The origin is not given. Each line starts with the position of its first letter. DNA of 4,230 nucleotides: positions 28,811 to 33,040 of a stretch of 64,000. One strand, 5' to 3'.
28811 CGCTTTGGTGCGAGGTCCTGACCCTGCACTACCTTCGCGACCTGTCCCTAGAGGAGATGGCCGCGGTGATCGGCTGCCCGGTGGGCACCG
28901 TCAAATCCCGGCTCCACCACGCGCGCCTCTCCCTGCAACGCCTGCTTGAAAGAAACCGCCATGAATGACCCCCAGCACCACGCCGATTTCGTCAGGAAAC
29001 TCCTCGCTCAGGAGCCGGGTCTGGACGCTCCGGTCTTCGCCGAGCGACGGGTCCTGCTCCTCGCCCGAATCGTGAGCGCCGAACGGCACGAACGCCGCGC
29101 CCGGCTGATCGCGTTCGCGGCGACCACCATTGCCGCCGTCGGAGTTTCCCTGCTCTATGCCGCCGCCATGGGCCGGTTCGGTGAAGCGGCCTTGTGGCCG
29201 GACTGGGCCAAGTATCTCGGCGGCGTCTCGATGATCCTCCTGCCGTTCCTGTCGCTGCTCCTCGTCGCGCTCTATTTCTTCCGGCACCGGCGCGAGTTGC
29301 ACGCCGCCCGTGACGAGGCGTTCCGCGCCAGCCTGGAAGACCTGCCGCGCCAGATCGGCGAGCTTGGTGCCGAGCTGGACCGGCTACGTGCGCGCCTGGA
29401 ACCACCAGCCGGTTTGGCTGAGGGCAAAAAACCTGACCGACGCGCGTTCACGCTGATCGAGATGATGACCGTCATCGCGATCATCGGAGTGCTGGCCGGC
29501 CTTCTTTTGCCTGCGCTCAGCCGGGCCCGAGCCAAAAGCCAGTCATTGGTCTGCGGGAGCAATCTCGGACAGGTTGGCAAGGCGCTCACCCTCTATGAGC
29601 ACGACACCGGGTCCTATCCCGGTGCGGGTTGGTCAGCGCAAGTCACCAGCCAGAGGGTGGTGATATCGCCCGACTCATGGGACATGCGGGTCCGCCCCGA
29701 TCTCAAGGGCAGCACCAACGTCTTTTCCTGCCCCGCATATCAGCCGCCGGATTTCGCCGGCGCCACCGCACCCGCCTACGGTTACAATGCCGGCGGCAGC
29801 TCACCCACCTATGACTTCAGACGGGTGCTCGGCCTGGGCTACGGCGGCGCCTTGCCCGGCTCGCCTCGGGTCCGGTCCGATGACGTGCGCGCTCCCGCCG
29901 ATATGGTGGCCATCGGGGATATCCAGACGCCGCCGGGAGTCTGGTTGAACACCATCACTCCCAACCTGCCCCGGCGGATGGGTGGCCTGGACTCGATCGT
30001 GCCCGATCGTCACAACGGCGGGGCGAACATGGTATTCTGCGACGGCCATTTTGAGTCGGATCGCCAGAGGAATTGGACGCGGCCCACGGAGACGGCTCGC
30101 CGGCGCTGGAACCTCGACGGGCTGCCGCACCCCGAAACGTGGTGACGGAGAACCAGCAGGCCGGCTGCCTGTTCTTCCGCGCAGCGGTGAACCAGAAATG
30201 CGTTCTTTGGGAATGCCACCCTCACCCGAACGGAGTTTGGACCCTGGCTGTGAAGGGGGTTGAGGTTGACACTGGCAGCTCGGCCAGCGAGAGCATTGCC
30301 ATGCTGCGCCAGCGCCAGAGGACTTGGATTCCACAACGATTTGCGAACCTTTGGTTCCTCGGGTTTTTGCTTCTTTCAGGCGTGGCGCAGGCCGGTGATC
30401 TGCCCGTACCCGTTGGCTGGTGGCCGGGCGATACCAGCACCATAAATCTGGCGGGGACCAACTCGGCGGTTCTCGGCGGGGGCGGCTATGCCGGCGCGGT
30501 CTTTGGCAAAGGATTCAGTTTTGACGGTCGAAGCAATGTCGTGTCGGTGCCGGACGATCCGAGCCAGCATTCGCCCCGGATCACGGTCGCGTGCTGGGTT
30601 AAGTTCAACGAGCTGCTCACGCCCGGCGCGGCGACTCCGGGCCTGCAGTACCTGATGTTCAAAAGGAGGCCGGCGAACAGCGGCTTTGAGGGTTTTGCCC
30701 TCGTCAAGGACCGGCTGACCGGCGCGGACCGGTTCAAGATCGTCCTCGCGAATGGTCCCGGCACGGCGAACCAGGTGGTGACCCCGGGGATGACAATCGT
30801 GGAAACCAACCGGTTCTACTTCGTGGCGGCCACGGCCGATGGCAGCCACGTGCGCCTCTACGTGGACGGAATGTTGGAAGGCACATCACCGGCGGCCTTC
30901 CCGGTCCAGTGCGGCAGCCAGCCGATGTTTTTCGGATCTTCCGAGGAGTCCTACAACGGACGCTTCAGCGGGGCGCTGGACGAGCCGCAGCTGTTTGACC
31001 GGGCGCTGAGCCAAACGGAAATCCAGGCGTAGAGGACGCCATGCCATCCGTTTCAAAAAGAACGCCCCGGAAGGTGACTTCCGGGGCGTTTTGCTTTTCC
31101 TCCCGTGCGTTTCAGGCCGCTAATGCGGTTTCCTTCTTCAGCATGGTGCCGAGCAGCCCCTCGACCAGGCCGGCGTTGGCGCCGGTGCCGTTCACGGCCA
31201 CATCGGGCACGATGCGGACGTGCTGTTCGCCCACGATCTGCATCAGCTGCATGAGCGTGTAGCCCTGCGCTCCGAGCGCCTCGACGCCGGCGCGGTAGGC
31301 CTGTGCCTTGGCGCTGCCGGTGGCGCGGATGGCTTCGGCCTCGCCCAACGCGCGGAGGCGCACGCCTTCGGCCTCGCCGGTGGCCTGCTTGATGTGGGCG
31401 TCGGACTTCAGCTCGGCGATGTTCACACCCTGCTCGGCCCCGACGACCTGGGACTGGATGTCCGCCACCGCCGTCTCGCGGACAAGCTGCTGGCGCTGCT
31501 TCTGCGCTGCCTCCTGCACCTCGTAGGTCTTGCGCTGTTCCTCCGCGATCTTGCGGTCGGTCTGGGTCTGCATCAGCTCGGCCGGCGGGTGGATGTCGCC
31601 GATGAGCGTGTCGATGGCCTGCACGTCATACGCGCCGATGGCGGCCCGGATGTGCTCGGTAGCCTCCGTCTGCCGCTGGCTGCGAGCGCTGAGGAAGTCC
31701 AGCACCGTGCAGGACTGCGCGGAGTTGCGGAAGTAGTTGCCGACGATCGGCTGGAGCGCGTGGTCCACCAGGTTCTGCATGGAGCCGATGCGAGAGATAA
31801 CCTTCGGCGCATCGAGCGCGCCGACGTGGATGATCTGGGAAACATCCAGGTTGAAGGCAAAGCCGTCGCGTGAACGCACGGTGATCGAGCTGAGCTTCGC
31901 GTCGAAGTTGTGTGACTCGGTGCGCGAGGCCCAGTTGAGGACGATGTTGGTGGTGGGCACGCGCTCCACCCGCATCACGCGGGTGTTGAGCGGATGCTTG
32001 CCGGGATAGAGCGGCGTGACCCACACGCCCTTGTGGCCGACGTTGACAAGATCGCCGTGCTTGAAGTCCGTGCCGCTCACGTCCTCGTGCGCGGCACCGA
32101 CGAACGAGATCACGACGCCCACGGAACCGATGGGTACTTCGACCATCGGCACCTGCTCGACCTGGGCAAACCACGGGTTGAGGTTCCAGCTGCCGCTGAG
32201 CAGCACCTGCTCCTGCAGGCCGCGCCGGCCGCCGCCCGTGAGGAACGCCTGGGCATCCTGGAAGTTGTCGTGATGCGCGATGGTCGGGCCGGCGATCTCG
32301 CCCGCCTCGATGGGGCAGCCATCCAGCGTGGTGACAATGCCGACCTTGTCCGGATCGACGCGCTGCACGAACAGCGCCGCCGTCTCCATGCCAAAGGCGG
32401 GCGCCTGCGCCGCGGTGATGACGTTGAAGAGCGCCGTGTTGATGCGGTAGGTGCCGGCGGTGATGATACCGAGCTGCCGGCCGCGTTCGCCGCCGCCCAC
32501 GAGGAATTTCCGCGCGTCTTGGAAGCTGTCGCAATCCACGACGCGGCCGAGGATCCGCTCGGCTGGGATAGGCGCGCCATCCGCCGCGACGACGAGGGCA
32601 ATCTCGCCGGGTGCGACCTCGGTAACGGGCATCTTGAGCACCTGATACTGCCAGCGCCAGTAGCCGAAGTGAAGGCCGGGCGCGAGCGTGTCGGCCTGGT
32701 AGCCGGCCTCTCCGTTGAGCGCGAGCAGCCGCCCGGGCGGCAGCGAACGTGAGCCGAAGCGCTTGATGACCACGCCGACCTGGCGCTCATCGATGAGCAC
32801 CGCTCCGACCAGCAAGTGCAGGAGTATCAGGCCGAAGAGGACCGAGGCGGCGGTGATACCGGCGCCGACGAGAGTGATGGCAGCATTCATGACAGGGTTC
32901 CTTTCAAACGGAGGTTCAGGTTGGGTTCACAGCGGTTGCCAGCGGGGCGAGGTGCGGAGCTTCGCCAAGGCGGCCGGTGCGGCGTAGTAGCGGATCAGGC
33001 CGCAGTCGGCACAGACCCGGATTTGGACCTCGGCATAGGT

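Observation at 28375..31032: ECF sigma factor whose cognate 'anti-sigma' is fused in-frame to a pseudopilin (DUF1559 / H-X9-DG) domain with a degenerate prepilin cleavage site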

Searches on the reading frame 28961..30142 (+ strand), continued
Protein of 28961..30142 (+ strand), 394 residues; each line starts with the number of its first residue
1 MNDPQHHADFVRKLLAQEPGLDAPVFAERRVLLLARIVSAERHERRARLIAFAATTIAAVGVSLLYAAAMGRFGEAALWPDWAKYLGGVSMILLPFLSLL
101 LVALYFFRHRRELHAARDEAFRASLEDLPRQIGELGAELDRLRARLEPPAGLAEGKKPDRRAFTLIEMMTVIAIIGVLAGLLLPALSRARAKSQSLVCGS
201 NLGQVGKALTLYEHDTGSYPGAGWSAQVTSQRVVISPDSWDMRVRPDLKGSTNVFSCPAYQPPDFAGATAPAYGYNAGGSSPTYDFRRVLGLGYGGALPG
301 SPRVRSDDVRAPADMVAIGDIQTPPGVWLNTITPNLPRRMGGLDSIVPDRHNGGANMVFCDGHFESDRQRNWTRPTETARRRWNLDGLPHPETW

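Call 52: predict_structure(alignment_id=A5)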
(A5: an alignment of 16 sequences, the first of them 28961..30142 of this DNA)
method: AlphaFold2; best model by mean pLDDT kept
length: 394 residues; sequences in the alignment: 16
mean_pLDDT: 65.7   pTM: 0.51
mean pLDDT of the five models: 65.7, 62.6, 60.7, 60.5, 56.0
residues with pLDDT >= 90: 2; 70-90: 142; 50-70: 193; < 50: 57
segments of 3 or more residues with pLDDT < 50: 1-8, 17-23, 146-163, 337-346
pLDDT, mean of each block of 10 residues (from residue 1): 39 50 52 64 67 69 66 55 68 68 64 63 55 58 49 36 55 67 69 77 87 89 77 79 86 80 67 77 64 72 79 79 68 57 47 67 72 69 65 50
secondary structure, 60 per line:
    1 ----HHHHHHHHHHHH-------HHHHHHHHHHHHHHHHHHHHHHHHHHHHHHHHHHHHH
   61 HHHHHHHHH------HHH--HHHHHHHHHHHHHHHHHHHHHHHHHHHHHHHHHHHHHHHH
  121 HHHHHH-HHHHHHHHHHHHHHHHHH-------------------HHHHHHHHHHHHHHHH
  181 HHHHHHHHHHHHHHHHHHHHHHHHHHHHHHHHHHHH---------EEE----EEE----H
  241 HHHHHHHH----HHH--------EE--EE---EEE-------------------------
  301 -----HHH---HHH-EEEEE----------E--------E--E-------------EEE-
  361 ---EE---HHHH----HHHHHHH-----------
elements in order: H5-16 H24-69 H81-126 H128-145 H165-216 E226-228 E233-235 H240-248 E273-275 E316-320 E357-359 H369-372 H377-383

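Call 54: fold_search(model_id=the predicted structure, library=pdb)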
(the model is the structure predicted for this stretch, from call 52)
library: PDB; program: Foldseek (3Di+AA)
matches with E <= 10: 190; with E <= 0.001: 0
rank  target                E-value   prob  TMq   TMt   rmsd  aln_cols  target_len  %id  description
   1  6ixv_D                1.1e+00  0.38  0.16  0.26  16.4       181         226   16  Crystal structure of SH3BP5-Rab11a (released 2019-03-20)
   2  7o3w_A                1.3e+00  0.30  0.19  0.30  26.1       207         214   14  Structural basis for VIPP1 oligomerization and maintenance of thylakoid membrane integrity (released 2021-06-30)
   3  7sqc_1G               1.3e+00  0.28  0.15  0.30  19.1       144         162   17  Ciliary C1 central pair apparatus isolated from Chlamydomonas reinhardtii (released 2022-04-13)
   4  4tko                  1.4e+00  0.33  0.19  0.22  17.2       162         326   14  Structure of the periplasmic adaptor protein EmrA (released 2014-07-09)
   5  3uul_B                1.5e+00  0.54  0.17  0.45  11.9       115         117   12  Crystal Structure of first N-terminal utrophin spectrin repeat (released 2012-09-19)
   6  4ke2_A                1.5e+00  0.33  0.17  0.30  13.2       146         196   17  Crystal structure of the hyperactive Type I antifreeze from winter flounder (released 2014-02-26)
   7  9lu9_A                1.7e+00  0.18  0.15  0.23  12.0       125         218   16  The chimeric flagellar motor complex between MotA1B1 from Paenibacillus sp. TCA20 and MotAB from E.coli, state 1 (released 2025-04-09)
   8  9hzm_0                1.7e+00  0.10  0.12  0.21  37.5       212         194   16  235 A SynPspA H1-5 rod after incubation with EPL (released 2025-08-13)
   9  6ixv_C                1.7e+00  0.41  0.17  0.30  14.2       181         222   15  Crystal structure of SH3BP5-Rab11a (released 2019-03-20)
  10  9fqr_EU               1.8e+00  0.75  0.24  0.52   8.9       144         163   11  96-nm repeat of axonemal doublet microtubules from bovine sperm (released 2025-03-26)
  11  3uum_B                1.8e+00  0.47  0.18  0.46  11.6       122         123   12  Crystal Structure of N-terminal first spectrin repeat of utrophin (released 2012-09-19)
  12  8qb8_A                1.8e+00  0.20  0.18  0.23  18.2       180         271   14  Lsp1 in native eisosome lattice bound to plasma membrane microdomain (released 2024-07-24)
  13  9a6c_A                1.8e+00  0.08  0.13  0.11  34.8       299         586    8  Integrative model of YYDD-YYDB by crosslinking MS and deep learning (released 2024-09-18)
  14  6zvr_DB               1.9e+00  0.51  0.23  0.46  10.4       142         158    9  C11 symmetry: Bacterial Vipp1 and PspA are members of the ancient ESCRT-III membrane-remodeling superfamily. (released 2021-08-04)
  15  7abk                  1.9e+00  0.06  0.09  0.15  36.2       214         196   19  Helical structure of PspA (released 2021-08-04)
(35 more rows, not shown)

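Call 55: search_solved_structures(query=A5, max_evalue=1)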
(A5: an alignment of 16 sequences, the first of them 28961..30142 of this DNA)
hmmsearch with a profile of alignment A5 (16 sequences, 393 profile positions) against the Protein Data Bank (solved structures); distinct sequences matched with E-value up to 1: 29.
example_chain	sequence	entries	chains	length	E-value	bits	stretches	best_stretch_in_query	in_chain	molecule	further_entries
5wda_A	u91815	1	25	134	2.9e-13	52.7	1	162-232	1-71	General secretion pathway protein G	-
9egp_A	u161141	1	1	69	1.3e-12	50.5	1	157-219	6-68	Geopilin domain 1 protein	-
7tgg_A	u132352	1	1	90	7.4e-12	48.1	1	154-219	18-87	Geopilin domain 1 protein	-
6xxd_A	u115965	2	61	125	2.8e-11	46.1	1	162-227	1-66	PilA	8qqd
2m7g_A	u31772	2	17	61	2.8e-09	39.6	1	162-219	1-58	Geopilin domain 1 protein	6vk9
8tj2_C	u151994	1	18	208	7.5e-08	34.9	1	162-218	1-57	Type IV major pilin protein PilA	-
9laa_A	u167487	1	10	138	2e-07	33.5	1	155-192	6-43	Type IV pilin protein PilA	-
5kua_A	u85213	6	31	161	4.2e-06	29.1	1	162-225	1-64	pilin | Neisseria meningitidis PilE variant SB-GATDH | Neisseria meningitidis PilE, SB-DATDH variant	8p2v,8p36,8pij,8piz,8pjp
8p3b_A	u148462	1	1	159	5e-06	28.9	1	162-225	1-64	Fimbrial protein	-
8pfb_G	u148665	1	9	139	8.4e-06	28.1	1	162-213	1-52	Type IV pilin PilE1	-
2hi2_A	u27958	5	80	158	1.3e-05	27.5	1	162-196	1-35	Fimbrial protein | PilA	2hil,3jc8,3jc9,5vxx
1ay2_A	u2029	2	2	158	1.6e-05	27.2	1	162-195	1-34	TYPE 4 PILIN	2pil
3sok_A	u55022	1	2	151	2.9e-05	26.3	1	162-195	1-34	Fimbrial protein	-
1oqw_A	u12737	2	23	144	0.00013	24.2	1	162-193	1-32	Fimbrial protein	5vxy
8tum_e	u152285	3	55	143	0.00013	24.2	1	162-193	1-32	Type IV major pilin protein PilA | Pilin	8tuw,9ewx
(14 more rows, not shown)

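Call 70: list_cluster_members(proteins=[P0002, P0178, P0001])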
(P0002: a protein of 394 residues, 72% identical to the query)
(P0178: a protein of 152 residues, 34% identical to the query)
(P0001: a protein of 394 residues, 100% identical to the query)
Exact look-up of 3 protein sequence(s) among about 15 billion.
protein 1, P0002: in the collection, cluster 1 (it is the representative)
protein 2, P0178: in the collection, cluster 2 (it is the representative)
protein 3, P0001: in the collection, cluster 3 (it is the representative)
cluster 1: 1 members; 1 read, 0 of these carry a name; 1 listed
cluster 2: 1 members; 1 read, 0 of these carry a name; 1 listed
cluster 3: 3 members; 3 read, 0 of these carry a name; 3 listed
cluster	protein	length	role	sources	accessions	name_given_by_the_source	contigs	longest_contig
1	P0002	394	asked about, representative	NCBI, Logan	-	-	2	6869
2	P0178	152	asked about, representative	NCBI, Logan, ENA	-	-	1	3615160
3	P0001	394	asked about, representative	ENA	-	-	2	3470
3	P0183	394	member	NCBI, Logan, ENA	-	-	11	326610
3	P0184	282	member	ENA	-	-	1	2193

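Call 90: find_encoding_contigs(protein=P0008, flank=3000, max_places=1)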
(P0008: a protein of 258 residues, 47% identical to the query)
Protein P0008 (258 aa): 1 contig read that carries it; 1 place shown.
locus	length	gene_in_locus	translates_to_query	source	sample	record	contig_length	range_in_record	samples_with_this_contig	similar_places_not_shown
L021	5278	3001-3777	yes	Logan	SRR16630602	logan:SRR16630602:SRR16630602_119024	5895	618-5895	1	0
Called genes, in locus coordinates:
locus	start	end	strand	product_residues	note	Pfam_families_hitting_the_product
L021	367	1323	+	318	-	PF00493:MCM (weak), PF20030:bpMoxR, PF01078:Mg_chelatase (faint), PF00004:AAA (weak), PF07726:AAA_3, PF07728:AAA_5, PF17863:AAA_lid_2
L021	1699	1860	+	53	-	-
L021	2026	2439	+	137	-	PF00717:Peptidase_S24 (weak), PF10502:Peptidase_S26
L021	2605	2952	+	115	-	PF19897:DUF6370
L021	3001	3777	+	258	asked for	PF07596:SBP_bac_10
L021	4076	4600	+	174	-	PF05638:T6SS_HCP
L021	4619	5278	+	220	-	?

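Call 91: find_encoding_contigs(protein=P0010, flank=4000, max_places=1)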
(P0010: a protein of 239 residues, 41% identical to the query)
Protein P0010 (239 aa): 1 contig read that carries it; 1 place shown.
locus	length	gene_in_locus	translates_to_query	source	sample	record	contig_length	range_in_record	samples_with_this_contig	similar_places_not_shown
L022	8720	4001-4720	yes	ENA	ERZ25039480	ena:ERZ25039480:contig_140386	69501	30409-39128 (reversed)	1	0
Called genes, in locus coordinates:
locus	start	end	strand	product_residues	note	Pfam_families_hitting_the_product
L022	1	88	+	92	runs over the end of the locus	-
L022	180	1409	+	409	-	PF01702:TGT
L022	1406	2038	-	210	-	-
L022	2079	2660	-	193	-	-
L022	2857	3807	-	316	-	PF07963:N_methyl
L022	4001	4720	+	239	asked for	PF07963:N_methyl, PF07596:SBP_bac_10 (faint)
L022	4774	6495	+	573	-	PF01261:AP_endonuc_2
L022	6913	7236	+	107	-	-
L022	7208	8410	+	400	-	PF16258:DUF4912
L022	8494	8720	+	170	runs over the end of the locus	PF03065:Glyco_hydro_57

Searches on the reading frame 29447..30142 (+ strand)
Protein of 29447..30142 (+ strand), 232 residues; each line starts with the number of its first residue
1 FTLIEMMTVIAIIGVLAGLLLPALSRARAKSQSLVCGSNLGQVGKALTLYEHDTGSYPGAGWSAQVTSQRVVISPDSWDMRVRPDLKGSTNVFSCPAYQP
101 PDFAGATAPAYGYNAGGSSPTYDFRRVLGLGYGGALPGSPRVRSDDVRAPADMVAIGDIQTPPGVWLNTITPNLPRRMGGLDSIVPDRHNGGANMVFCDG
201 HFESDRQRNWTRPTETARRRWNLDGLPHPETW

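Call 83: predict_structure(alignment_id=A7)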
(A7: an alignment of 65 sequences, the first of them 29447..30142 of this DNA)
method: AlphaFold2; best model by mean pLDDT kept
length: 232 residues; sequences in the alignment: 65
mean_pLDDT: 90.4   pTM: 0.87
mean pLDDT of the five models: 90.4, 89.6, 89.3, 89.2, 87.9
residues with pLDDT >= 90: 163; 70-90: 54; 50-70: 15; < 50: 0
segments of 3 or more residues with pLDDT < 50: none
pLDDT, mean of each block of 10 residues (from residue 1): 92 97 95 97 98 96 69 85 92 92 76 93 85 79 97 97 82 78 91 98 97 96 97 89
secondary structure, 60 per line:
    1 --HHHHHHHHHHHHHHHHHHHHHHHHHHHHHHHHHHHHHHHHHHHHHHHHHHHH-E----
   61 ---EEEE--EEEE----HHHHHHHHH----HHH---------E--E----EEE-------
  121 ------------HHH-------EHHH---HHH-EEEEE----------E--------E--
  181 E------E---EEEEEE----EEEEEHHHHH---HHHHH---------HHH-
elements in order: H3-54 E64-67 E70-73 H78-86 E111-113 E154-158 E192-197 E202-206 H207-211 H215-219

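Call 85: fold_search(model_id=the predicted structure, library=pdb)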
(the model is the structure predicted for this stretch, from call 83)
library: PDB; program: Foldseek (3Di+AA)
matches with E <= 10: 58; with E <= 0.001: 0
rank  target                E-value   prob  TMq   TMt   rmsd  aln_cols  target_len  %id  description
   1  1ay2_A                7.3e-02  1.00  0.22  0.32   2.3        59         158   41  STRUCTURE OF THE FIBER-FORMING PROTEIN PILIN AT 2.6 ANGSTROMS RESOLUTION (released 1998-04-29)
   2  6xxd_A                1.7e-01  0.93  0.22  0.37   3.7        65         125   40  CryoEM structure of the type IV pilin PilA4 from Thermus thermophilus (released 2020-03-11)
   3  2hi2_A                1.7e-01  0.93  0.19  0.27   3.3        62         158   39  Crystal structure of native Neisseria gonorrhoeae Type IV pilin at 2.3 Angstroms Resolution (released 2006-09-12)
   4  8tj2_A                3.0e-01  0.14  0.27  0.29  14.8       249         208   14  CryoEM structure of Myxococcus xanthus type IV pilus (released 2023-08-09)
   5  3sok_A                3.9e-01  0.87  0.22  0.32   5.7        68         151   29  Dichelobacter nodosus pilin FimA (released 2011-11-02)
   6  5vxx_A                3.9e-01  0.38  0.17  0.22   4.7        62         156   39  Cryo-EM reconstruction of Neisseria gonorrhoeae Type IV pilus (released 2017-07-12)
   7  9iuf_A                4.4e-01  0.90  0.34  0.37   4.3        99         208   18  Cryo-EM structure of the type IVb pilus from enterotoxigenic Escherichia coli (released 2025-05-28)
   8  6qw1_A                4.4e+00  0.04  0.11  0.11   9.0        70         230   18  The Transcriptional Regulator PrfA-L140F mutant from Listeria Monocytogenes (released 2020-04-01)
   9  2fhg_1                4.6e+00  0.02  0.08  0.08   5.8        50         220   10  Crystal Structure of Mycobacterial Tuberculosis Proteasome (released 2006-02-28)
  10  2fp8_A                4.6e+00  0.01  0.12  0.10  13.3       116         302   12  Structure of Strictosidine Synthase, the Biosynthetic Entry to the Monoterpenoid Indole Alkaloid Family (released 2006-05-23)
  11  9lab_B                5.3e+00  0.06  0.13  0.19  12.1        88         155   23  Cryo-EM structure of Shewanella oneidensis MR-1 MshA pili. (released 2026-01-07)
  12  8wkl_F                5.3e+00  0.01  0.12  0.10   9.9        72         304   11  Rauvolfia serpentina strictosidine synthase (RsSTR) in complex with a non-reactive tryptamine substitute crystallized  (released 2024-02-28)
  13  8wkl_G                5.3e+00  0.01  0.12  0.10  13.5       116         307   11  Rauvolfia serpentina strictosidine synthase (RsSTR) in complex with a non-reactive tryptamine substitute crystallized  (released 2024-02-28)
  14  2fpb_A                5.6e+00  0.03  0.08  0.06   2.4        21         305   19  Structure of Strictosidine Synthase, the Biosynthetic Entry to the Monoterpenoid Indole Alkaloid Family (released 2006-05-23)
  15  7aoi_Ag               6.3e+00  0.02  0.10  0.12   6.2        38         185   24  Trypanosoma brucei mitochondrial ribosome large subunit assembly intermediate (released 2020-12-02)
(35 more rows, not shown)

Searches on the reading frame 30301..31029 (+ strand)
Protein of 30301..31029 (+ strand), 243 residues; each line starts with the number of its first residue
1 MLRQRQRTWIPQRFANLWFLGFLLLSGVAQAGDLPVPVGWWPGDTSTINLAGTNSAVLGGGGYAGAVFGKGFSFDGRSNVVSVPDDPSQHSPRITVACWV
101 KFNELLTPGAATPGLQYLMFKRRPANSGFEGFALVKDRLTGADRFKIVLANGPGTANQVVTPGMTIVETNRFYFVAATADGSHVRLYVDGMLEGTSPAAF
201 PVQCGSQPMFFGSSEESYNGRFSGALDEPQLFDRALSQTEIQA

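Call 10: search_protein_families(library=pfam, proteins=[window:30301-31029:+], max_evalue=1)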
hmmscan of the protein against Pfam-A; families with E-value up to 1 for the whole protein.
window:30301-31029:+ (243 aa): 2 families
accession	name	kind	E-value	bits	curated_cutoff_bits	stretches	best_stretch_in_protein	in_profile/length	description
PF13385.13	Laminin_G_3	-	4e-22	79.4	27.6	1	75-242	1-151/151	Concanavalin A-like lectin/glucanases superfamily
PF02210.31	Laminin_G_2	-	0.19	12.6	22.9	1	146-226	31-118/126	Laminin G domain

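Call 11: search_protein_families(library=ncbifam, proteins=[window:30301-31029:+], max_evalue=1)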
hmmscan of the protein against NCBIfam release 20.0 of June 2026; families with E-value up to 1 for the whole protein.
window:30301-31029:+ (243 aa): 1 family
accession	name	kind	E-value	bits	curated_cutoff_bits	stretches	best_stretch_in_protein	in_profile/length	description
NF052521.1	TafC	equivalog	7.4e-07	28.6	410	1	69-241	192-356/373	TafC family fimbrial protein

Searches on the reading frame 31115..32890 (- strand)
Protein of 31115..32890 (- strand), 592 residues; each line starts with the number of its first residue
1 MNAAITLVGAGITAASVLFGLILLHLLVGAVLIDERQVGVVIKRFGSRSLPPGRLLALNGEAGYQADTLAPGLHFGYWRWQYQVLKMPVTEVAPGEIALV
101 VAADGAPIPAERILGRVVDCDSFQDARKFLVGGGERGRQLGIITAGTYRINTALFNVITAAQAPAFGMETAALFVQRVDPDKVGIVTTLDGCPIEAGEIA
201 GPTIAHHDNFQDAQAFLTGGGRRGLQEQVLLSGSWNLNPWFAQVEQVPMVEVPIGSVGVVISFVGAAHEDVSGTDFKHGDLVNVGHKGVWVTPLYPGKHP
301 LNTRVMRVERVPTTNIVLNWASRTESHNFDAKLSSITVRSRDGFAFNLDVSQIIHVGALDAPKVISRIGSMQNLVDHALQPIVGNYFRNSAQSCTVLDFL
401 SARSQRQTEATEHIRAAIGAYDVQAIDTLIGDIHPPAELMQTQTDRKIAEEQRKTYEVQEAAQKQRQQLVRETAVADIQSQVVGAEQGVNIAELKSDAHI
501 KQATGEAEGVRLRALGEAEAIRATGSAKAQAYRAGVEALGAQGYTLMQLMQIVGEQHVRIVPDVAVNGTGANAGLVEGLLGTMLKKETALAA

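Call 61: search_protein_families(library=pfam, proteins=[window:31115-32890:-], max_evalue=0.001)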
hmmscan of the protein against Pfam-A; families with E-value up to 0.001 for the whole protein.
window:31115-32890:- (592 aa): 1 family
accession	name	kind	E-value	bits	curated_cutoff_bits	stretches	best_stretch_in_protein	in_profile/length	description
PF01145.31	Band_7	-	3.3e-27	96.1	23.6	1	252-464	3-171/176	SPFH domain / Band 7 family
